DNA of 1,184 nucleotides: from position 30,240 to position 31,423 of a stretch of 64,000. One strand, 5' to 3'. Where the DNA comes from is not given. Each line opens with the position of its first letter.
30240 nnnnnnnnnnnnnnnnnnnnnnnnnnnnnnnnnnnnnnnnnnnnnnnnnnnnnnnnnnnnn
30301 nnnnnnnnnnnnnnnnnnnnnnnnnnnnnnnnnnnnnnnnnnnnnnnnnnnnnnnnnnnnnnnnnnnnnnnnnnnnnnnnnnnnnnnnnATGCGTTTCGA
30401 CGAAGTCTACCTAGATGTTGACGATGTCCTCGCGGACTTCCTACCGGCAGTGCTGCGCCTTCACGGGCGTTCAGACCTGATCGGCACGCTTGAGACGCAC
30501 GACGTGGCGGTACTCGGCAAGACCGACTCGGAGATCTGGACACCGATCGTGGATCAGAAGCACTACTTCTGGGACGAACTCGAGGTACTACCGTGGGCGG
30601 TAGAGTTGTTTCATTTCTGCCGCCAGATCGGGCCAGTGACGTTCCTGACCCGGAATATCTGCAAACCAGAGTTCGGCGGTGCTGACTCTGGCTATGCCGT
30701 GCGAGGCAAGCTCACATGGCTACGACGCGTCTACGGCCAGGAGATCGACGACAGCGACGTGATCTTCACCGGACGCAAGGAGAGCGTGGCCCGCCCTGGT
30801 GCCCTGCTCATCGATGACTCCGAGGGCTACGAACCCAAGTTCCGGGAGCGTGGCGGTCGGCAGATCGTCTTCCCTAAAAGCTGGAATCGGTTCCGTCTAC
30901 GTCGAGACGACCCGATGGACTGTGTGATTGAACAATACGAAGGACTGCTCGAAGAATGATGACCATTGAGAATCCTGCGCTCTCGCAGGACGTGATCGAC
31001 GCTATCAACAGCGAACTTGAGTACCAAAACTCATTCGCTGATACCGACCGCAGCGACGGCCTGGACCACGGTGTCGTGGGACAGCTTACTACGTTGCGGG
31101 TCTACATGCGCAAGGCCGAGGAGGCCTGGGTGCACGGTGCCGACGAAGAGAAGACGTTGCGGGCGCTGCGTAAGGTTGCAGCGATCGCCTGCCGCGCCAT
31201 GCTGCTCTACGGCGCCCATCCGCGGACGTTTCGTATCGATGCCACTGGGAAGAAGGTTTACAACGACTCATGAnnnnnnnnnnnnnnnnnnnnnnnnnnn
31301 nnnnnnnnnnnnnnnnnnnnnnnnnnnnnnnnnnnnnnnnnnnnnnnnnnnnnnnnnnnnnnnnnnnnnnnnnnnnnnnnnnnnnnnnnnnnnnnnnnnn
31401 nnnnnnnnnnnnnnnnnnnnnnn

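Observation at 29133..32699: Strongly promoted early operon encoding a nucleotide-pool remodelling set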

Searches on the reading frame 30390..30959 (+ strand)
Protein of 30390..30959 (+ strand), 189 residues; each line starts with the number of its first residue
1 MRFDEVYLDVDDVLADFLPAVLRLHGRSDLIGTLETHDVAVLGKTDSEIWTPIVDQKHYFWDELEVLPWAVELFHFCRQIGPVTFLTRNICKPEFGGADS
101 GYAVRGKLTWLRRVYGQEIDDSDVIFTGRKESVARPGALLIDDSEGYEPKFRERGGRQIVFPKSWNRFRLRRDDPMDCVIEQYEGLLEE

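Call 3: search_protein_families(library=pfam, proteins=[window:30390-30959:+], max_evalue=0.1)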
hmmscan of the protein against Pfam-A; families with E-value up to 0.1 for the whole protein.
window:30390-30959:+ (189 aa): 1 family
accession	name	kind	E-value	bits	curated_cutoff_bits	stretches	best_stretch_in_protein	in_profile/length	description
PF06941.18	NT5C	-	1.3e-06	28.9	24.8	1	6-168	4-157/180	5' nucleotidase, deoxy (Pyrimidine), cytosolic type C protein (NT5C)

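Call 4: search_protein_families(library=phrogs, proteins=[window:30390-30959:+], max_evalue=0.01)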
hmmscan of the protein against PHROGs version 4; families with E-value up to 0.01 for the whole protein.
window:30390-30959:+ (189 aa): 2 families
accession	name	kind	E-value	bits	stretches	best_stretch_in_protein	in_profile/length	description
phrog_2643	-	moron, auxiliary metabolic gene and host takeover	5.1e-15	56.6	1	5-169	8-164/182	5'-3' deoxyribonucleotidase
phrog_420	-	unknown function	1.5e-10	42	1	6-169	16-183/267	unknown function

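Call 9: find_encoding_contigs(protein=window:30390-30959:+, flank=10000, max_places=6)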
Protein window:30390-30959:+ (189 aa): 24 contigs read that carry it; 4 places shown.
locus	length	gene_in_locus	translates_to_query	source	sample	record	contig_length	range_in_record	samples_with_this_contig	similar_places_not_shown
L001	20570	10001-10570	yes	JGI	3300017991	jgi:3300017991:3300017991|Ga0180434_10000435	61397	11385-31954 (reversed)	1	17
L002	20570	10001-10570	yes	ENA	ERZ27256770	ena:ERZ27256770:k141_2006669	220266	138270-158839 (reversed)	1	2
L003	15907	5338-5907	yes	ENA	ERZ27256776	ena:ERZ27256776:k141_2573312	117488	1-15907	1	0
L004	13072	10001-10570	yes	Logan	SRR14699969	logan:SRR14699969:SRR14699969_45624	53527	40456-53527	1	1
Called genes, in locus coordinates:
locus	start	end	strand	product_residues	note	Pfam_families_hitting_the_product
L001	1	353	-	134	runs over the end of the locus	-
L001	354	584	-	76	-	-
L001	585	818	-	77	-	-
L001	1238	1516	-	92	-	-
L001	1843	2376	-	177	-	-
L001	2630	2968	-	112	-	-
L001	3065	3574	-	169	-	-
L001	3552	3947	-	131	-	-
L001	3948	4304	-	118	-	-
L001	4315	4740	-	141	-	PF00334:NDK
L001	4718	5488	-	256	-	PF04542:Sigma70_r2 (weak), PF04545:Sigma70_r4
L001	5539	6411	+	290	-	-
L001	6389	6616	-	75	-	-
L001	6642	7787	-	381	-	-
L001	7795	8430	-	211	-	-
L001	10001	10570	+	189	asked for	PF06941:NT5C (weak)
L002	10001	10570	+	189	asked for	PF06941:NT5C (weak)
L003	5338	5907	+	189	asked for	PF06941:NT5C (weak)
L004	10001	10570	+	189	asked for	PF06941:NT5C (weak)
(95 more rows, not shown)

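Call 14: search_solved_structures(query=window:30390-30959:+, max_evalue=1)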
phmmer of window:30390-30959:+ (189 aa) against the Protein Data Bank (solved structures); distinct sequences matched with E-value up to 1: 1.
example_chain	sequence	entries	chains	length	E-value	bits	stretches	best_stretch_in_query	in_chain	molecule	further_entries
3bwv_A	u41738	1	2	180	0.02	17.6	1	5-170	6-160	Putative 5'(3')-deoxyribonucleotidase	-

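Call 72: search_protein_families(library=ncbifam, proteins=[window:30390-30956:+], max_evalue=0.01)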
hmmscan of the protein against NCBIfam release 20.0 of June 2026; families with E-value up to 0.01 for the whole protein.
window:30390-30956:+ (189 aa): 0 families

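Call 73: search_protein_families(library=padloc, proteins=[window:30390-30956:+], max_evalue=0.01)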
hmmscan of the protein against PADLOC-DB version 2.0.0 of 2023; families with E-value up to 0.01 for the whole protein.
window:30390-30956:+ (189 aa): 0 families

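Call 97: search_protein_families(library=pfam, alignment_id=A9, max_evalue=0.1)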
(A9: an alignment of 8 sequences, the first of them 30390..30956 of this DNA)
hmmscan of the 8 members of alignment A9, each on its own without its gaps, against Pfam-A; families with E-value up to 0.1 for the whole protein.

A. member 1, window:30390-30956:+ (189 aa): 1 family
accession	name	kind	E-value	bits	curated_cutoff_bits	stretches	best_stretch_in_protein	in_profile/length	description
PF06941.18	NT5C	-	1.3e-06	28.9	24.8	1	6-168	4-157/180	5' nucleotidase, deoxy (Pyrimidine), cytosolic type C protein (NT5C)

B. families by the number of members that match (of 8 scanned): 2 families
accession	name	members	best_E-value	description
PF06941.18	NT5C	8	1.7e-07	5' nucleotidase, deoxy (Pyrimidine), cytosolic type C protein (NT5C)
PF01847.22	VHL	1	0.067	VHL beta domain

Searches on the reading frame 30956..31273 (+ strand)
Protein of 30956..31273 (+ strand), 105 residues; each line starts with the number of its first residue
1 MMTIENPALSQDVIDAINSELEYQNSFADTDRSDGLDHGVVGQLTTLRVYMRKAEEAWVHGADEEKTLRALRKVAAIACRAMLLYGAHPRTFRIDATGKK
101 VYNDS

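Call 3: search_protein_families(library=pfam, proteins=[window:30956-31273:+], max_evalue=0.1)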
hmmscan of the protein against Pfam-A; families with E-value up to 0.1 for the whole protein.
window:30956-31273:+ (105 aa): 1 family
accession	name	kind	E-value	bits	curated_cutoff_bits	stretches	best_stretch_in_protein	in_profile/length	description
PF03971.19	IDH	-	0.062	12.2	25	1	42-99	374-430/734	Monomeric isocitrate dehydrogenase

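Call 4: search_protein_families(library=phrogs, proteins=[window:30956-31273:+], max_evalue=0.01)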
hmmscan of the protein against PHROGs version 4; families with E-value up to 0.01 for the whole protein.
window:30956-31273:+ (105 aa): 1 family
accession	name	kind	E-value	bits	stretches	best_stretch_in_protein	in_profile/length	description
phrog_32707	-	unknown function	0.0086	17.2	0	14-60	19-64/105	-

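Call 13: search_solved_structures(query=window:30956-31273:+, max_evalue=10)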
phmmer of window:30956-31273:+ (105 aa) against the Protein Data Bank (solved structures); distinct sequences matched with E-value up to 10: 3.
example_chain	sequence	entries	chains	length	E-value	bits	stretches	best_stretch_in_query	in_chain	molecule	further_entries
2b0t_A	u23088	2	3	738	0.51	13.7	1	44-98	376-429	NADP Isocitrate dehydrogenase | Isocitrate dehydrogenase [NADP]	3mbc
1itw_A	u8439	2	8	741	0.79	13.1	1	48-99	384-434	Isocitrate dehydrogenase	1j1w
5z16_A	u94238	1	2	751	1.3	12.4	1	39-98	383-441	Isocitrate dehydrogenase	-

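Call 33: find_homologous_proteins(query=window:30956-31270:+, max_evalue=0.001)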
Query window:30956-31270:+ (105 aa): 6 proteins with E <= 0.001 among 7 candidates.
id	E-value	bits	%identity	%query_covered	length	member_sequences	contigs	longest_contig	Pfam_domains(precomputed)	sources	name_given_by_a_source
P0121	1.3e-62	226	100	100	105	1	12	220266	-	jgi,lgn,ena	-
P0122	1.9e-46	174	81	99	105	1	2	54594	-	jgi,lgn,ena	-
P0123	2.6e-42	161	76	99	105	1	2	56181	-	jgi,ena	-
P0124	1.1e-19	88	55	80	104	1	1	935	-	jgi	-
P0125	1.3e-17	81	50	86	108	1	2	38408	-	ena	-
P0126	2.4e-15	74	46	86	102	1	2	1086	-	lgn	-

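Call 46: search_protein_representatives(alignment_id=A3)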
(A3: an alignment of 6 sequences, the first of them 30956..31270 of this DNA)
Query: 6 sequences, 104 profile positions. Proteins with E-value up to 0.001 (for the whole library): 614; up to 1e-10: 113; up to 1e-30: 4. The best 150 are listed.
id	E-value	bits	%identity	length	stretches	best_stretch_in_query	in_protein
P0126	5.6e-46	170.6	-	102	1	1-100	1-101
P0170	4.9e-34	132.2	-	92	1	1-90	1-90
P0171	3.7e-32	126.2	-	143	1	4-93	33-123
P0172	1.2e-31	124.5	-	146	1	1-92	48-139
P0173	1.3e-30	121.2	-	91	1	1-89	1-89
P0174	1.6e-30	120.9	-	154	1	4-89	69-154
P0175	7.4e-30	118.8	-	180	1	2-97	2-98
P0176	1.7e-29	117.6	-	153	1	6-91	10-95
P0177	3.1e-29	116.8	-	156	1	1-93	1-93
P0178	4.5e-29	116.3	-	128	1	1-93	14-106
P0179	7.1e-29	115.6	-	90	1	1-89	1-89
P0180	1.1e-28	115.0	-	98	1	5-90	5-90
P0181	2.5e-28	113.9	-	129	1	4-90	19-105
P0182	4.5e-28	113.0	-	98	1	3-91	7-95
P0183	2.4e-27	110.7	-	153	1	1-93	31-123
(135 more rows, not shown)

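Call 49: search_protein_families(library=pfam, alignment_id=A5, max_evalue=0.01)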
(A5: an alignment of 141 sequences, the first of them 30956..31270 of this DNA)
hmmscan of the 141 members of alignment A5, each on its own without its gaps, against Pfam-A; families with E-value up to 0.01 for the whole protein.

A. member 1, window:30956-31270:+ (105 aa): 0 families

B. families by the number of members that match (of 141 scanned): 6 families
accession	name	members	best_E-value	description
PF13560.12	HTH_31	1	0.00069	Helix-turn-helix domain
PF12844.13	HTH_19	1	0.0011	Helix-turn-helix domain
PF15171.11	Spexin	1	0.0057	Neuropeptide secretory protein family, NPQ, spexin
PF16290.10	DUF4936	1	0.0058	Domain of unknown function (DUF4936)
PF14047.11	DCR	1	0.0061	Dppa2/4 conserved region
PF11762.14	Arabinose_Iso_C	1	0.0089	L-arabinose isomerase C-terminal domain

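Call 51: search_protein_families(library=phrogs, alignment_id=A5, max_evalue=0.001)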
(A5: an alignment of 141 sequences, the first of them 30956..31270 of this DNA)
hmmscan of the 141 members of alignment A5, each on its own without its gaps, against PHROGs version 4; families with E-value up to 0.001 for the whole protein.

A. member 1, window:30956-31270:+ (105 aa): 0 families

B. families by the number of members that match (of 141 scanned): 3 families
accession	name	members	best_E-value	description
phrog_2831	-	3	4.1e-06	-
phrog_27874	-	1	2e-09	-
phrog_67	-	1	0.00025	DNA methyltransferase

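Call 53: predict_structure(alignment_id=A3)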
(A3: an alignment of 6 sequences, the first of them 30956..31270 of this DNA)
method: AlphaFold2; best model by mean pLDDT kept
length: 105 residues; sequences in the alignment: 6
mean_pLDDT: 58.5   pTM: 0.35
mean pLDDT of the five models: 58.5, 56.1, 53.4, 52.6, 49.6
residues with pLDDT >= 90: 0; 70-90: 15; 50-70: 63; < 50: 27
segments of 3 or more residues with pLDDT < 50: 1-7, 27-38, 87-91
pLDDT, mean of each block of 10 residues (from residue 1): 42 62 51 44 62 68 68 69 53 67 56
secondary structure, 60 per line:
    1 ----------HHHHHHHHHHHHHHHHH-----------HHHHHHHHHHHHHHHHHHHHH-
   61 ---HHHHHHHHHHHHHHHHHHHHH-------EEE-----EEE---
elements in order: H11-27 H39-59 H64-84 E92-94 E100-102

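Call 55: search_solved_structures(query=A6, max_evalue=10, show_alignments=2)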
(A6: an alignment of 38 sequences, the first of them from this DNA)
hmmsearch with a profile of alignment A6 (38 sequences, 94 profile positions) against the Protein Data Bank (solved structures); distinct sequences matched with E-value up to 10: 19.
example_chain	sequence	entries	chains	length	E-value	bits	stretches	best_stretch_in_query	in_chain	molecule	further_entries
7udk_A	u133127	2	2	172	1e-05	28.7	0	67-87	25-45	Designed helical repeat protein (DHR) RPB_LRP2_R4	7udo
2xbl_A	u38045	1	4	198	0.14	15.4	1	41-84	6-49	PHOSPHOHEPTOSE ISOMERASE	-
2x3y_A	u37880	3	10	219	0.15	15.4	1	40-84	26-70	PHOSPHOHEPTOSE ISOMERASE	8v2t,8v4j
5lu6_A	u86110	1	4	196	0.15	15.4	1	41-84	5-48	Phosphoheptose isomerase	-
5lu7_A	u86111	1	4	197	0.15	15.4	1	41-84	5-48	Phosphoheptose isomerase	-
5lu5_A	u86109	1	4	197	0.15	15.3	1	41-84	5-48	Phosphoheptose isomerase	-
5ltz_A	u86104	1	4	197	0.15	15.3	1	41-84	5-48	Phosphoheptose isomerase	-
8bd7_X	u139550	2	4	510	0.5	13.7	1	16-62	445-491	IFT54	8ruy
9cu8_A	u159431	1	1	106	0.77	13.1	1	6-60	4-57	TNFR2_mb1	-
8j07_d3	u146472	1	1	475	0.85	13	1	26-65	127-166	Tetratricopeptide repeat protein 29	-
9h0c_A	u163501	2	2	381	1.1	12.6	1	35-74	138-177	Endoplasmic reticulum chaperone BiP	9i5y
6zyh_A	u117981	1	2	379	1.1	12.6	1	35-74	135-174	Endoplasmic reticulum chaperone BiP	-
6cz1_A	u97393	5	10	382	1.1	12.6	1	35-74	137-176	Endoplasmic reticulum chaperone BiP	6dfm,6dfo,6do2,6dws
3ldl_A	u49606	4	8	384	1.1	12.6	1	35-74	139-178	78 kDa glucose-regulated protein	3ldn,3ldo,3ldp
6h9u_A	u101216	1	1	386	1.1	12.6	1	35-74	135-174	Endoplasmic reticulum chaperone BiP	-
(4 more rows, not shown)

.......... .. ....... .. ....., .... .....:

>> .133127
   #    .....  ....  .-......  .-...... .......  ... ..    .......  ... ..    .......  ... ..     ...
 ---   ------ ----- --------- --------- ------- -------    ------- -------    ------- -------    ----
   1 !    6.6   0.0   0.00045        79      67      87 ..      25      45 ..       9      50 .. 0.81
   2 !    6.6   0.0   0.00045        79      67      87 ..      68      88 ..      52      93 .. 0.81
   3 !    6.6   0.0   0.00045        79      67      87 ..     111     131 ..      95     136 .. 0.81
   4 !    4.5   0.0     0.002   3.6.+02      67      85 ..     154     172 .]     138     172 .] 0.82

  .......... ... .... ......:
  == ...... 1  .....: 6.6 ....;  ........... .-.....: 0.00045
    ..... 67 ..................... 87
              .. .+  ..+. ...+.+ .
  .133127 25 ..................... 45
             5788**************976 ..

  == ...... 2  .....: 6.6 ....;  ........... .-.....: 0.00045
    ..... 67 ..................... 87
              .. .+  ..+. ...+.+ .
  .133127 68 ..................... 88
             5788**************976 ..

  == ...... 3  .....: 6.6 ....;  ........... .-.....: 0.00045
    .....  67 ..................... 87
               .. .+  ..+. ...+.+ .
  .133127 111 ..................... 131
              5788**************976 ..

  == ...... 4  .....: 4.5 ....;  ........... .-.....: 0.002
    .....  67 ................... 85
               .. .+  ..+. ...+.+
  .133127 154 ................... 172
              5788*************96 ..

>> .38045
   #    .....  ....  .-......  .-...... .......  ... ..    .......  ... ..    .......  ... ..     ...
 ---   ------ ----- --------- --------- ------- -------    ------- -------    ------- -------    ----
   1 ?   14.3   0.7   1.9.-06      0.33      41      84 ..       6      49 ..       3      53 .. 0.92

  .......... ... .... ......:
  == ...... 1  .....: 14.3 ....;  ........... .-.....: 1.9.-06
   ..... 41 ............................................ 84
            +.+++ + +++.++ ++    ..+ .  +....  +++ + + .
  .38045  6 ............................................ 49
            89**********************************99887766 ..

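Call 72: search_protein_families(library=ncbifam, proteins=[window:30956-31270:+], max_evalue=0.01)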
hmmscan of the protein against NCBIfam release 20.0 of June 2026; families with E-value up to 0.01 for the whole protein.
window:30956-31270:+ (105 aa): 0 families

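Call 73: search_protein_families(library=padloc, proteins=[window:30956-31270:+], max_evalue=0.01)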
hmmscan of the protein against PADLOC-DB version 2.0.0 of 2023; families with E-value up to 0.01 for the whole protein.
window:30956-31270:+ (105 aa): 1 family
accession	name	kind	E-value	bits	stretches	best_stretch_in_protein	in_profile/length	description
PDLC00840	E1-E2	-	0.0074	13.4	1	51-82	191-224/458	E1-E2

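Call 79: find_encoding_contigs(protein=P0125, flank=6000, max_places=1)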
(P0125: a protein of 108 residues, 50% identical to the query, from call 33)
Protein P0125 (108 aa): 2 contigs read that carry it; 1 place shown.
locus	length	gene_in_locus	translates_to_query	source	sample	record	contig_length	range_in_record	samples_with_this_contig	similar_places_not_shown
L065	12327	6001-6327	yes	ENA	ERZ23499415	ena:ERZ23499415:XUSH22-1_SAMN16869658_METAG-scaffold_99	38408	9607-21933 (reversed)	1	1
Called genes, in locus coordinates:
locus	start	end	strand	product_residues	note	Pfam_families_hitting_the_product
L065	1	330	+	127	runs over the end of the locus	PF00436:SSB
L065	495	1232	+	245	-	-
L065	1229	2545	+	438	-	PF00772:DnaB, PF13481:AAA_25, PF03796:DnaB_C, PF06745:ATPase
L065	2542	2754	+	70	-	-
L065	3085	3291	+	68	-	-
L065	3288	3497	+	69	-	-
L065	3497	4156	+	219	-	-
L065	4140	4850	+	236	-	PF01844:HNH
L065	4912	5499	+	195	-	-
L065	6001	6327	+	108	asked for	-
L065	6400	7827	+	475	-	-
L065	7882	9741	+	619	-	PF23899:SU10_portal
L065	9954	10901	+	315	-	-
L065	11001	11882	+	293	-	-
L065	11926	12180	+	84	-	-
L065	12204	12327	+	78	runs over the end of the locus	-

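Call 81: search_protein_families(library=phrogs, proteins=[L065:6400-7824:+, L065:4912-5496:+], max_evalue=0.001)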
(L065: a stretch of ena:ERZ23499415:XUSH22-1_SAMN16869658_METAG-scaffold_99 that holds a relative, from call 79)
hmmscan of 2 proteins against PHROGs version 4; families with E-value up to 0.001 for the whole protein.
L065:6400-7824:+ (475 aa): 2 families
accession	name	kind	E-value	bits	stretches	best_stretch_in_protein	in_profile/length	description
phrog_5902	-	unknown function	5.4e-14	53.2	1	26-242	25-254/359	-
phrog_7579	-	head and packaging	6.1e-07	29.9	1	37-228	7-199/239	terminase large subunit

L065:4912-5496:+ (195 aa): 1 family
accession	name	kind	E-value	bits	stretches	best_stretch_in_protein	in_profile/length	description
phrog_1485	-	unknown function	4.3e-10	40.5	1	102-193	11-103/238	-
